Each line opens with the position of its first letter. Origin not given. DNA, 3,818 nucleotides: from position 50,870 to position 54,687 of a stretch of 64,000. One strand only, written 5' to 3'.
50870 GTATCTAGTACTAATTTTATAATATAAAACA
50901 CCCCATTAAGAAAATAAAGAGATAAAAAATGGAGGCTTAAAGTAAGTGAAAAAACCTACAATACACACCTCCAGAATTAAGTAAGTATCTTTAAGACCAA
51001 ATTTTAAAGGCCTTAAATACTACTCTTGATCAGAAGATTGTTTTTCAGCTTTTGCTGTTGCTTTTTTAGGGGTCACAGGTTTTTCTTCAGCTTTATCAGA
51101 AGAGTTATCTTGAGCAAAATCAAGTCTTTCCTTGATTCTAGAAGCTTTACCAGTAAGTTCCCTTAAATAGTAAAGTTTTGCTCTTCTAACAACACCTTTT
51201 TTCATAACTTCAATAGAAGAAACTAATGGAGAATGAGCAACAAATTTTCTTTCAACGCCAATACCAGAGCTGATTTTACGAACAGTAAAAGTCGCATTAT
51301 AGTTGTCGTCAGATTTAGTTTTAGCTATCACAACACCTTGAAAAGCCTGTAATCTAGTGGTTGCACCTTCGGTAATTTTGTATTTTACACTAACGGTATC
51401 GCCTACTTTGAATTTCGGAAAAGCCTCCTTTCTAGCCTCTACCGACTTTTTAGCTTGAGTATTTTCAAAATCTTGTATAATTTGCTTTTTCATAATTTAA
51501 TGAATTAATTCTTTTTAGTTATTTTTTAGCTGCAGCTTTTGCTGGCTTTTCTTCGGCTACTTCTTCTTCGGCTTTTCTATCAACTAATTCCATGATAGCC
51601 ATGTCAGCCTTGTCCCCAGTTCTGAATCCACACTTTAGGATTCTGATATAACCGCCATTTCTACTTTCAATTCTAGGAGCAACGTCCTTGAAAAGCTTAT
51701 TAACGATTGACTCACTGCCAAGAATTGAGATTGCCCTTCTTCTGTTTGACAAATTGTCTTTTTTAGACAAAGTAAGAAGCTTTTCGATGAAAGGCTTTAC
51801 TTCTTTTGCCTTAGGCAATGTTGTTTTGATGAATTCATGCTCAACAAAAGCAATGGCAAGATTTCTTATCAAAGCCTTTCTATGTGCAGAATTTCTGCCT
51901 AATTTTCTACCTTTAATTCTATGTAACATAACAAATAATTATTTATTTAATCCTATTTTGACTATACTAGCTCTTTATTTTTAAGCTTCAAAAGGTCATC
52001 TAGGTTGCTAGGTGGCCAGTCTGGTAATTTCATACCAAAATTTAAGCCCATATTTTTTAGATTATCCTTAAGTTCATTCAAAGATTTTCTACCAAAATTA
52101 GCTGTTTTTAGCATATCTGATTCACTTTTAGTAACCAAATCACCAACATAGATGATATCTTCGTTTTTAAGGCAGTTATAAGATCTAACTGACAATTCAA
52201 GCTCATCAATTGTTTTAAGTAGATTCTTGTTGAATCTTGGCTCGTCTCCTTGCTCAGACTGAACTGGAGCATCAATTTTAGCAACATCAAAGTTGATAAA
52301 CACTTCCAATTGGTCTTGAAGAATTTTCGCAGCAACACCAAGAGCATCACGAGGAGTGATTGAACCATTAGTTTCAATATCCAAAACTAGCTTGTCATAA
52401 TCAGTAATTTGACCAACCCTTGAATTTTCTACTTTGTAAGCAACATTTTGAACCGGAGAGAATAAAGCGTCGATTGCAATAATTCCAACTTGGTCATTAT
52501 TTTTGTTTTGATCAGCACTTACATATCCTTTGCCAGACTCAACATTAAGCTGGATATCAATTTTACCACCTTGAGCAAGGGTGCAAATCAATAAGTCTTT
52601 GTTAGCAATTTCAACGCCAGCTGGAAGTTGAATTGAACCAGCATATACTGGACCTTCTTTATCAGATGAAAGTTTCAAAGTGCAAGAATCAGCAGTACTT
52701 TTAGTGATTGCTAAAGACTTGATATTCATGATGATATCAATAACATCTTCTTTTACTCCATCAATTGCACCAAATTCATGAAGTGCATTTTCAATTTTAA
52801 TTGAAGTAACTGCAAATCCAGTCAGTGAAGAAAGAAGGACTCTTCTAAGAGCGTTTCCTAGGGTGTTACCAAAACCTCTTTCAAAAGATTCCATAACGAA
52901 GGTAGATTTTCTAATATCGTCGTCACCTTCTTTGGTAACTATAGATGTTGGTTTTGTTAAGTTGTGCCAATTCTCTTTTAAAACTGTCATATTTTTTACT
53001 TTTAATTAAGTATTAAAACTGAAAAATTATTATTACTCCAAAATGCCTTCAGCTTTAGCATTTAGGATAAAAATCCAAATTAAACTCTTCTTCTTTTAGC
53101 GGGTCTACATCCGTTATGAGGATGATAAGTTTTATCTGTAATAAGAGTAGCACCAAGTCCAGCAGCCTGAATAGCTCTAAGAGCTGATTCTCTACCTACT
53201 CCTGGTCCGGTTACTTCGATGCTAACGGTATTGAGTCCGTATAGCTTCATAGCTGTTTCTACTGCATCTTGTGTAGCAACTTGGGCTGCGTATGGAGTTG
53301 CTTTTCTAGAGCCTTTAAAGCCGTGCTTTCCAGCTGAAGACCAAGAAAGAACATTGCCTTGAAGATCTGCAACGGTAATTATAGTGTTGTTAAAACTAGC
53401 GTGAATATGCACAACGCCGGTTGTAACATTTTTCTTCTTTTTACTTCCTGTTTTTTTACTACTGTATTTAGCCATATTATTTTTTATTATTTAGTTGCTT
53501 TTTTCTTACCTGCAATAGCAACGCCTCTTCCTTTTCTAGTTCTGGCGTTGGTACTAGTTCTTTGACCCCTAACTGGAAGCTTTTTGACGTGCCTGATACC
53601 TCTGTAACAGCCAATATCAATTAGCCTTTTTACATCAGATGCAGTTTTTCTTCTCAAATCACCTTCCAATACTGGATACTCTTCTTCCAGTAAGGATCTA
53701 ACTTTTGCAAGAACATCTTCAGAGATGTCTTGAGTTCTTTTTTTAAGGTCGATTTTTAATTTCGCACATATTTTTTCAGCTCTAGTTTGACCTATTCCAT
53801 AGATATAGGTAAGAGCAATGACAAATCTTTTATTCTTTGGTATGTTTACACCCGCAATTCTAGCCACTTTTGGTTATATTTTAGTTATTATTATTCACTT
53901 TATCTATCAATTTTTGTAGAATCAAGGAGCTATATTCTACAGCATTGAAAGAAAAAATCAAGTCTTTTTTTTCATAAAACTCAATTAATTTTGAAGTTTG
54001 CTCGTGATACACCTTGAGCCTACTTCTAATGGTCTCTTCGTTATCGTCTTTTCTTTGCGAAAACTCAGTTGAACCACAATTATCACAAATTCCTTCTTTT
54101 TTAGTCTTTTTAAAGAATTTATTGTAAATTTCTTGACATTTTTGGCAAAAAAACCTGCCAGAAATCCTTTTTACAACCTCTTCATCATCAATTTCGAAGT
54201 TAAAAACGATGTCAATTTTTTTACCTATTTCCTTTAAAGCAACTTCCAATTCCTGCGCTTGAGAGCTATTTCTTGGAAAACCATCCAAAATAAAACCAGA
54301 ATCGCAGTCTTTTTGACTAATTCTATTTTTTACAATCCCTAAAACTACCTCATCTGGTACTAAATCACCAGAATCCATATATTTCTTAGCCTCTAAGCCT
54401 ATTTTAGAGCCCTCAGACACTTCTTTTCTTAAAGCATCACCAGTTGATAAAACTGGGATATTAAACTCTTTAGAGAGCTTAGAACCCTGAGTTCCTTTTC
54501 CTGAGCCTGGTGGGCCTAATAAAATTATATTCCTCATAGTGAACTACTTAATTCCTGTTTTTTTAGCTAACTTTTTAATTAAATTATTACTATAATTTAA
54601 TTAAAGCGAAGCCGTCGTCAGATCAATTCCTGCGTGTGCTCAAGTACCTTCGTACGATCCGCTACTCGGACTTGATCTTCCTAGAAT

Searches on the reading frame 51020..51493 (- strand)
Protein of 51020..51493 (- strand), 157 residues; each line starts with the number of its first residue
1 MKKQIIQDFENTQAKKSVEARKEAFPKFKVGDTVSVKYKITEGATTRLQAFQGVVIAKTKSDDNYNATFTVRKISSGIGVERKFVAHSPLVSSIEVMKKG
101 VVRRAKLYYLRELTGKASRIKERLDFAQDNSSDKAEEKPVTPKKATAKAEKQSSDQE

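Call 79: search_protein_families(library=pfam, proteins=[window:51020-51493:-], max_evalue=0.00001)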
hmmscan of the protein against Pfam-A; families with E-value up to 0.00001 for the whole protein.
window:51020-51493:- (157 aa): 1 family
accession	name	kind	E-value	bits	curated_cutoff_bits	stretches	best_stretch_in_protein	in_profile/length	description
PF01245.26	Ribosomal_L19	-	3.9e-42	143.1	22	1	7-123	4-111/111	Ribosomal protein L19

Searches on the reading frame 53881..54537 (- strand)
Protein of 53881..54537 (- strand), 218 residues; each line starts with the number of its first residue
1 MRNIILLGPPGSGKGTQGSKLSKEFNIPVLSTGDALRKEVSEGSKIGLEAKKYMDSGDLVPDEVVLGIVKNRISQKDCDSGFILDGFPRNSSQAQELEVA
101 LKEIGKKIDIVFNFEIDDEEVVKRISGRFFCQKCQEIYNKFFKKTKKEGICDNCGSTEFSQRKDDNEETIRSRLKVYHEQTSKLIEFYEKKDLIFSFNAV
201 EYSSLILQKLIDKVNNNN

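Call 79: search_protein_families(library=pfam, proteins=[window:53881-54537:-], max_evalue=0.00001)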
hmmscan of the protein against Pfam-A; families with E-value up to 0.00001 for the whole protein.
window:53881-54537:- (218 aa): 5 families
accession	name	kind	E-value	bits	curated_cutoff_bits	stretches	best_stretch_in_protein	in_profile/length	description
PF00406.28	ADK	-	9.1e-57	191.9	26.8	1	6-192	1-150/151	Adenylate kinase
PF13207.12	AAA_17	-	9.9e-33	113.7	27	1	7-126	1-120/136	AAA domain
PF05191.20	ADK_lid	-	3.7e-13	49.5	26.6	1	128-164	1-36/36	Adenylate kinase, active site lid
PF17213.9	Hydin_ADK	-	3e-06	28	27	0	4-51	2-50/196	Hydin Adenylate kinase-like domain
PF13238.12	AAA_18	-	4.8e-06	27.5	29.4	1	4-128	1-111/128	AAA domain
